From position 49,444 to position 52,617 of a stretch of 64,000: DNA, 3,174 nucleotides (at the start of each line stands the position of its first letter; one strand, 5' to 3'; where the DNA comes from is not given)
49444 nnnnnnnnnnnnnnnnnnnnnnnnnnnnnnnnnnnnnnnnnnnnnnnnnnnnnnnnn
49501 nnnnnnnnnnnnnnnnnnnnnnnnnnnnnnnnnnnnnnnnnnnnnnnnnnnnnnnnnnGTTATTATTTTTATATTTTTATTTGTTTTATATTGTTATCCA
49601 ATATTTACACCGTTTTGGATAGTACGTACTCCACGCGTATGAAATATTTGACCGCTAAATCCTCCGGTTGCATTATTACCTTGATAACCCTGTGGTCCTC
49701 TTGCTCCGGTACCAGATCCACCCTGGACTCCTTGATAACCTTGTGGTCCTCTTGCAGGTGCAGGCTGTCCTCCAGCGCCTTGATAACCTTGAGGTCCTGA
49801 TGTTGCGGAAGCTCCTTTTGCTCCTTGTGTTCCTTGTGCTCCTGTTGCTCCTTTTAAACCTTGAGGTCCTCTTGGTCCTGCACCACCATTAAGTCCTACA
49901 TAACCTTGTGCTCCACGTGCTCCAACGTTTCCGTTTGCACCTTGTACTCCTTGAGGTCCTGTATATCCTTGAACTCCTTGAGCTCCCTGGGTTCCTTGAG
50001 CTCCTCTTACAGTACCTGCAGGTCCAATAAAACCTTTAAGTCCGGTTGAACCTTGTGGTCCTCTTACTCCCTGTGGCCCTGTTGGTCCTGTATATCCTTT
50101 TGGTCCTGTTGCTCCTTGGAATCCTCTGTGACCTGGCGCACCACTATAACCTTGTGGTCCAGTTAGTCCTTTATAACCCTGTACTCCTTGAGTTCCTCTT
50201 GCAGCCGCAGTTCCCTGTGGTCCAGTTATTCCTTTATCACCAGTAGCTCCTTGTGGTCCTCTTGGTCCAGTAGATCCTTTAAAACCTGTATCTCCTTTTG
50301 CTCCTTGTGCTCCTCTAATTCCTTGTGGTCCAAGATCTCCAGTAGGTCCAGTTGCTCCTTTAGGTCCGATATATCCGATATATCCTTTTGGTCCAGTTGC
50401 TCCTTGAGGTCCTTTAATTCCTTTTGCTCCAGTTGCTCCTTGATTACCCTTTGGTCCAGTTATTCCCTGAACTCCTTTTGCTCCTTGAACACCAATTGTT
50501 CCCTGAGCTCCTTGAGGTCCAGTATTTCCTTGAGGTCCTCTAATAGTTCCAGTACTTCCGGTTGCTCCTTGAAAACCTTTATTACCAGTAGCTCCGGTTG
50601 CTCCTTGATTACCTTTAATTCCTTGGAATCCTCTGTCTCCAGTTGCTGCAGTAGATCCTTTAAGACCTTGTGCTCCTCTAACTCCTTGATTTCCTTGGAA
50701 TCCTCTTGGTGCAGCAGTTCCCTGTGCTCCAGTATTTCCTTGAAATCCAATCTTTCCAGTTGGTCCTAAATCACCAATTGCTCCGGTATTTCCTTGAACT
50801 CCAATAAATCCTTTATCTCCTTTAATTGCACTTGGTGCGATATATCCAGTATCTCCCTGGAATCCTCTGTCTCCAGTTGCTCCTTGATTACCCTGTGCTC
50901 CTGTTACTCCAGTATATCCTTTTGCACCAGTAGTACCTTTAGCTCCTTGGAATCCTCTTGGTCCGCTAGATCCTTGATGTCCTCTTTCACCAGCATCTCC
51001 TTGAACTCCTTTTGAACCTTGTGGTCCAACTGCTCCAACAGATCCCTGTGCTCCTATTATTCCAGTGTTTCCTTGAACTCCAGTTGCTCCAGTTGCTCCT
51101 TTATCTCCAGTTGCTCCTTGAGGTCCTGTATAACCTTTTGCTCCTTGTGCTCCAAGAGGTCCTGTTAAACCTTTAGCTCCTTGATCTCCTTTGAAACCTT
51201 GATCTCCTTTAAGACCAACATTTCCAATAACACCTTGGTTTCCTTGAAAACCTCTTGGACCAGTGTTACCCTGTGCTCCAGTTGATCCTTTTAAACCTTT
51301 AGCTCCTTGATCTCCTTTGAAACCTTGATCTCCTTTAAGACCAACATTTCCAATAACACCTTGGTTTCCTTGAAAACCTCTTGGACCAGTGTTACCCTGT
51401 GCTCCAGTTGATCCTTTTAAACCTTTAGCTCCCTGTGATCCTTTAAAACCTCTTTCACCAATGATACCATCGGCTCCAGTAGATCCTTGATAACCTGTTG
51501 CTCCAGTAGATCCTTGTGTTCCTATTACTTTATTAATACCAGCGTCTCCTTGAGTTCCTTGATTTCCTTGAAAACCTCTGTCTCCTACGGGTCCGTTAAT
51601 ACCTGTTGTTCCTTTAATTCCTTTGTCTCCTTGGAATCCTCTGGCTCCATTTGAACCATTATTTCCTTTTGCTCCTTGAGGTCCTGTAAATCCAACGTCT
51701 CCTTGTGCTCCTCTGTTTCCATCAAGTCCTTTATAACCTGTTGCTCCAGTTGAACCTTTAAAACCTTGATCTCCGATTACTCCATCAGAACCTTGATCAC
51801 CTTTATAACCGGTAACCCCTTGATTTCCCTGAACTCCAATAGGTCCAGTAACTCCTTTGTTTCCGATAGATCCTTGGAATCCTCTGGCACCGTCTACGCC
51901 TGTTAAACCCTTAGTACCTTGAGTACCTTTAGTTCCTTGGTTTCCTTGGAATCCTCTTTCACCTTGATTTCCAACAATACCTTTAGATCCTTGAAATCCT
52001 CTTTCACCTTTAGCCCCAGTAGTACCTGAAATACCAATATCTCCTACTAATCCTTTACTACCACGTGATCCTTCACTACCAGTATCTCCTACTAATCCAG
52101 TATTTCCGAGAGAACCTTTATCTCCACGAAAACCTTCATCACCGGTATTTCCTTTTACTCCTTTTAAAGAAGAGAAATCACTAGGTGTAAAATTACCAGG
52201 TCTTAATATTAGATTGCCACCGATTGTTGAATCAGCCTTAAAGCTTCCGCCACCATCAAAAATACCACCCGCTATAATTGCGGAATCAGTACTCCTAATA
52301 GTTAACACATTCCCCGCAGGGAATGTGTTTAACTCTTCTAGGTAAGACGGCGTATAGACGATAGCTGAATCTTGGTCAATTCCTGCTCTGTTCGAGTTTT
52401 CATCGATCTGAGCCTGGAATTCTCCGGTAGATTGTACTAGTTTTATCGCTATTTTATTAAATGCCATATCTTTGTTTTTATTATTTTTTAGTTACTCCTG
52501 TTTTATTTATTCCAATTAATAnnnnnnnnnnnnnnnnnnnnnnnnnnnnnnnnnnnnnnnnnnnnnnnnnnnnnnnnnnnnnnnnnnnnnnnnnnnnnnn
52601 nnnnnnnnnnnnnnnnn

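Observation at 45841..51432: Synchronised 14-triplet tandem duplications at the same rod position in all three chains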

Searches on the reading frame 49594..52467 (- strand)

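Call 19: search_protein_families(library=pfam, proteins=[window:49594-52467:-], max_evalue=0.001)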
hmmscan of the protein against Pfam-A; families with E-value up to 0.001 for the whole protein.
window:49594-52467:- (957 aa): 1 family
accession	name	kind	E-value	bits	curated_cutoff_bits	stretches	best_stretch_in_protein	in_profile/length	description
PF01391.23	Collagen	-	2e-118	386.6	27.2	10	316-374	1-59/60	Collagen triple helix repeat (20 copies)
